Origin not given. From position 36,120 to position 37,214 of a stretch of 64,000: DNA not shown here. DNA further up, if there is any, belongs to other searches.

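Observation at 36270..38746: alaS ends at the catalytic-core/tRNA-recognition boundary, its stop overlapping the stop of a convergent ankyrin gene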

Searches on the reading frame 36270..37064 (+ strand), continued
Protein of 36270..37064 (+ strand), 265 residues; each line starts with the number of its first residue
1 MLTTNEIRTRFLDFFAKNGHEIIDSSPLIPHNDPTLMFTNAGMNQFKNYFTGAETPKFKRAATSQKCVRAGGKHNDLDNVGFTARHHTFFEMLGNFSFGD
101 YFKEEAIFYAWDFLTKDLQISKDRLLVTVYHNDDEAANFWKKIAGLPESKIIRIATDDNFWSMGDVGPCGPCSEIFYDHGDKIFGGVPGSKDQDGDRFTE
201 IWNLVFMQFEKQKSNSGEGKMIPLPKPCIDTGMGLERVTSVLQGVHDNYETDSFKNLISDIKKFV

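Call 31: find_related_loci(query=window:36270-37064:+, collection=genome_contigs, flank=10000)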
Query window:36270-37064:+ (265 aa) in genome_contigs; peptide patterns used: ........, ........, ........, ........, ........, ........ (x = any residue, [..] = any of these).
600 stretches matched a pattern (row limit reached: there are more); 599 encode a relative of the query (tblastn E <= 1e-3); the best 80 are kept; 80 distinct loci.
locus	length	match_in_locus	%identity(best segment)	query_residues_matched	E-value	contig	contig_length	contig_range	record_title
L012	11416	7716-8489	87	1-262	9e-159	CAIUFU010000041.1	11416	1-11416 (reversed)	MAG: uncultured Alphaproteobacteria bacterium isolate KT6_bin-167 genome assembly, contig: bin-167:041/264, whole genome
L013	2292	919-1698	73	1-264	1e-144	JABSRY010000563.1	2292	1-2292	MAG: Hyphomicrobiales bacterium isolate DT_98 DT-Rhizobiales-1_scaffold_563, whole genome shotgun sequence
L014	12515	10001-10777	73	1-263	3e-132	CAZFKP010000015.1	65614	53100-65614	MAG TPA_asm: uncultured Rickettsiales bacterium isolate SRP287051_co1_173 genome assembly, contig: NODE_910_length_65614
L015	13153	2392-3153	72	1-258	5e-131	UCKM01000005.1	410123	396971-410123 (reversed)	Rhizobiales bacterium isolate AFS091992 genome assembly, contig: contig_5, whole genome shotgun sequence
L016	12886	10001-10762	72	1-258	3e-131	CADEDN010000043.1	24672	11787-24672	MAG: uncultured Alphaproteobacteria bacterium isolate Alphaproteobacteria sp. RBC008 genome assembly, contig: MAG008_43,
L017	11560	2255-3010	72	3-258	2e-129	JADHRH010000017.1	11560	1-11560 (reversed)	MAG: Candidatus Pelagibacter sp. isolate BS30m-G18 BS307-30m-sub-C550, whole genome shotgun sequence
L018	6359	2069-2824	71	4-259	5e-129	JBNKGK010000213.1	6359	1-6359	MAG: Kordiimonas sp. isolate E1E2.bin.30.strict NODE_213_length_6359_cov_3.602674, whole genome shotgun sequence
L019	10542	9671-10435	72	1-259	7e-129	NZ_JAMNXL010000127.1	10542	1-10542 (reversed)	MAG: Erythrobacter sp. isolate gw_gwSRR_metabat.9 gw_C1031, whole genome shotgun sequence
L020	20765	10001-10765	69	1-259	2e-128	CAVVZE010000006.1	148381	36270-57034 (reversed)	MAG: uncultured Alphaproteobacteria bacterium isolate MFD01721.bin.2.20 genome assembly, contig: contig_47585, whole gen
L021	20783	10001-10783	70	1-265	3e-128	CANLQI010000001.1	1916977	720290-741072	uncultured Sphingomonadaceae bacterium isolate 984-n2.fasta genome assembly, contig: NODE_1, whole genome shotgun sequen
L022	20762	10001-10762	71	1-258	2e-128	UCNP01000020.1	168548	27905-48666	Rhizobiales bacterium isolate AFS096064 genome assembly, contig: contig_20, whole genome shotgun sequence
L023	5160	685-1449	70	3-261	3e-128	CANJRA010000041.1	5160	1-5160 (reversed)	MAG: Candidatus Marinimicrobia bacterium isolate RH-23may17-611 genome assembly, contig: RH-23may17-C9567-p1, whole geno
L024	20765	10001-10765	70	1-259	9e-128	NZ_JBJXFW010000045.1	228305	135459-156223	MAG: Sphingorhabdus sp. isolate F1F2.bin.405 k127_9565202, whole genome shotgun sequence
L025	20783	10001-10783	69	1-265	8e-128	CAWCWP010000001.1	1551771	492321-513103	MAG: uncultured Alphaproteobacteria bacterium isolate MFD03250.bin.2.55 genome assembly, contig: contig_11495, whole gen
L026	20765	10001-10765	69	1-259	6e-128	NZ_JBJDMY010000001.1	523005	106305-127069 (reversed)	Agrobacterium sp. NPDC089420 NPDC089420_164_F5.ctg-0001, whole genome shotgun sequence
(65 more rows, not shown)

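Call 36: find_encoding_contigs(protein=P0126, flank=10000, max_places=2)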
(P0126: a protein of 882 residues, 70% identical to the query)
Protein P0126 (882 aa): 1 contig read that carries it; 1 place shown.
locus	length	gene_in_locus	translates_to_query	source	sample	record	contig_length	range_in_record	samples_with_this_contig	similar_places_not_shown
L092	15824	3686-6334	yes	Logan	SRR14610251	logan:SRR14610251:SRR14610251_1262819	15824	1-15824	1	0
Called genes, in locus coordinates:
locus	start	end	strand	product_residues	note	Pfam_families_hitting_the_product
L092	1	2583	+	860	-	?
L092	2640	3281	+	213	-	-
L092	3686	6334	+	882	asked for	PF01411:tRNA-synt_2c, PF07973:tRNA_SAD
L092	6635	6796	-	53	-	-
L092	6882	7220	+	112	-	-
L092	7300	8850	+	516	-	PF21760:SecD_1st, PF22599:SecDF_P1_head, PF02355:SecD_SecF_C, PF00873:ACR_tran (weak)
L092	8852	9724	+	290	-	PF00348:polyprenyl_synt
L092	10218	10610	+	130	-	-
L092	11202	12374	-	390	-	PF01467:CTP_transf_like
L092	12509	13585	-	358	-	-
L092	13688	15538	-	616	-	PF00317:Ribonuc_red_lgN, PF02867:Ribonuc_red_lgC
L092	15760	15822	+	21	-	?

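Call 40: find_encoding_contigs(protein=P0125, flank=10000, max_places=2)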
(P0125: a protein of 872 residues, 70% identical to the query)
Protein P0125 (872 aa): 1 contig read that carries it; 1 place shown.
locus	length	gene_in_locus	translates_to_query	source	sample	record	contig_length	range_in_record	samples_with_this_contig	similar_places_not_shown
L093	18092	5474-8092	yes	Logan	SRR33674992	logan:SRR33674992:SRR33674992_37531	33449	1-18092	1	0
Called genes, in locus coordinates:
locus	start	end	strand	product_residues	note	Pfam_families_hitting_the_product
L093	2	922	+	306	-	?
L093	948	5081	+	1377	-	PF04997:RNA_pol_Rpb1_1, PF00623:RNA_pol_Rpb1_2, PF04983:RNA_pol_Rpb1_3, PF05000:RNA_pol_Rpb1_4, PF04998:RNA_pol_Rpb1_5, PF25984:BSH_YknX (faint)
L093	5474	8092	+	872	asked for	PF01411:tRNA-synt_2c, PF07973:tRNA_SAD, PF02272:DHHA1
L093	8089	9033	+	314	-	PF00849:PseudoU_synth_2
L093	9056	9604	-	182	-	PF00625:Guanylate_kin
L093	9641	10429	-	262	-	-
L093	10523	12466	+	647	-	-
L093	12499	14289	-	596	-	PF00664:ABC_membrane, PF00005:ABC_tran, PF02463:SMC_N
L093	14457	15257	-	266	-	PF01832:Glucosaminidase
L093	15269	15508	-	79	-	PF01106:NifU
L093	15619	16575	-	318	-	PF02899:Phage_int_SAM_1, PF13495:Phage_int_SAM_4 (weak), PF00589:Phage_integrase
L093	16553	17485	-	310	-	PF00551:Formyl_trans_N, PF02911:Formyl_trans_C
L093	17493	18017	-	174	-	PF01327:Pep_deformylase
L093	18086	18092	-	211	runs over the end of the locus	PF00578:AhpC-TSA (weak), PF00085:Thioredoxin (faint), PF13905:Thioredoxin_8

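Call 67: search_solved_structures(query=window:36270-37064:+, max_evalue=1e-20, show_alignments=1)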
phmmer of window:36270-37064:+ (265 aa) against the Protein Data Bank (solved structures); distinct sequences matched with E-value up to 1e-20: 12.
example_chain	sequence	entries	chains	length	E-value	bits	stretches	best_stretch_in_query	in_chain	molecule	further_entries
3hxu_A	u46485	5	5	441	1.4e-112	378.9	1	3-263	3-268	Alanyl-tRNA synthetase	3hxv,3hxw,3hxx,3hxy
9jc7_A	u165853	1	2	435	2.1e-112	378.3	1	3-259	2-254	Alanine--tRNA ligase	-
9jdn_A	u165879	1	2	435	4e-112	377.3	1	3-259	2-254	Alanine--tRNA ligase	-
3hxz_A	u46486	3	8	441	9.1e-112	376.2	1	3-263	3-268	Alanyl-tRNA synthetase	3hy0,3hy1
1riq_A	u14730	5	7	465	9.1e-93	313.8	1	2-257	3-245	Alanyl-tRNA synthetase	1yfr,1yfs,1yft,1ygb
3htz_A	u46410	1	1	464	9.4e-93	313.8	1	2-257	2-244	Alanyl-tRNA synthetase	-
9x2h_A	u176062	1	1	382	1.5e-75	257.3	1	2-261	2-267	Alanine--tRNA ligase, cytoplasmic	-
9x2j_A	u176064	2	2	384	1.6e-75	257.3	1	2-261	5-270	Alanine--tRNA ligase, cytoplasmic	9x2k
9x2i_A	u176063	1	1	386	1.6e-75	257.3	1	2-261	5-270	Alanine--tRNA ligase, cytoplasmic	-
5knn_A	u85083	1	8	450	2.4e-75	256.7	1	2-261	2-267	Alanine--tRNA ligase, cytoplasmic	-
4xeo_A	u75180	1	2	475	2.8e-75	256.5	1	2-261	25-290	Alanine--tRNA ligase, cytoplasmic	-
4xem_A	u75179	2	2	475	2.8e-75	256.5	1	2-261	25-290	Alanine--tRNA ligase, cytoplasmic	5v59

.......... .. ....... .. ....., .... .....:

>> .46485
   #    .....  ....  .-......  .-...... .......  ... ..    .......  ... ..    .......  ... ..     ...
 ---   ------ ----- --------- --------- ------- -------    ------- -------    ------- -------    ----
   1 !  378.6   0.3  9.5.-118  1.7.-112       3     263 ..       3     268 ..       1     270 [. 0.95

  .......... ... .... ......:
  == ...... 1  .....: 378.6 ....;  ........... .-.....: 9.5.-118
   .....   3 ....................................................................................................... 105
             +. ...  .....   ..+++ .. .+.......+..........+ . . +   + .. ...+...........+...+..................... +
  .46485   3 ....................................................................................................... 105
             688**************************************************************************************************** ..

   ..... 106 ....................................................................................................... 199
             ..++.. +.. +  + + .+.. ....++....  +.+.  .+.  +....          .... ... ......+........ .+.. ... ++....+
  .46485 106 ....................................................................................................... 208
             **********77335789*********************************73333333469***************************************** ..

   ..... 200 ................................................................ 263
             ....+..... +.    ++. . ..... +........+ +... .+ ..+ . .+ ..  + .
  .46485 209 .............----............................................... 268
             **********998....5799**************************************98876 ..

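Call 72: search_protein_families(library=ncbifam, proteins=[window:36270-37064:+], max_evalue=0.001)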
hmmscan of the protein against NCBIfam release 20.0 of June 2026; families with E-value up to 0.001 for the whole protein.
window:36270-37064:+ (265 aa): 3 families
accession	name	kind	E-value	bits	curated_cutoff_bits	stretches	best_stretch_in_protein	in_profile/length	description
TIGR00344.1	alaS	equivalog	7.6e-117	391.7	457.05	1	6-264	1-247/847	alanine--tRNA ligase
NF002436.0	PRK01584.1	equivalog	1.8e-71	241.4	529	1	3-263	2-260/595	alanine--tRNA ligase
TIGR03683.1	A-tRNA_syn_arch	equivalog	1.1e-24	86.8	744.7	2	3-125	57-180/902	alanine--tRNA ligase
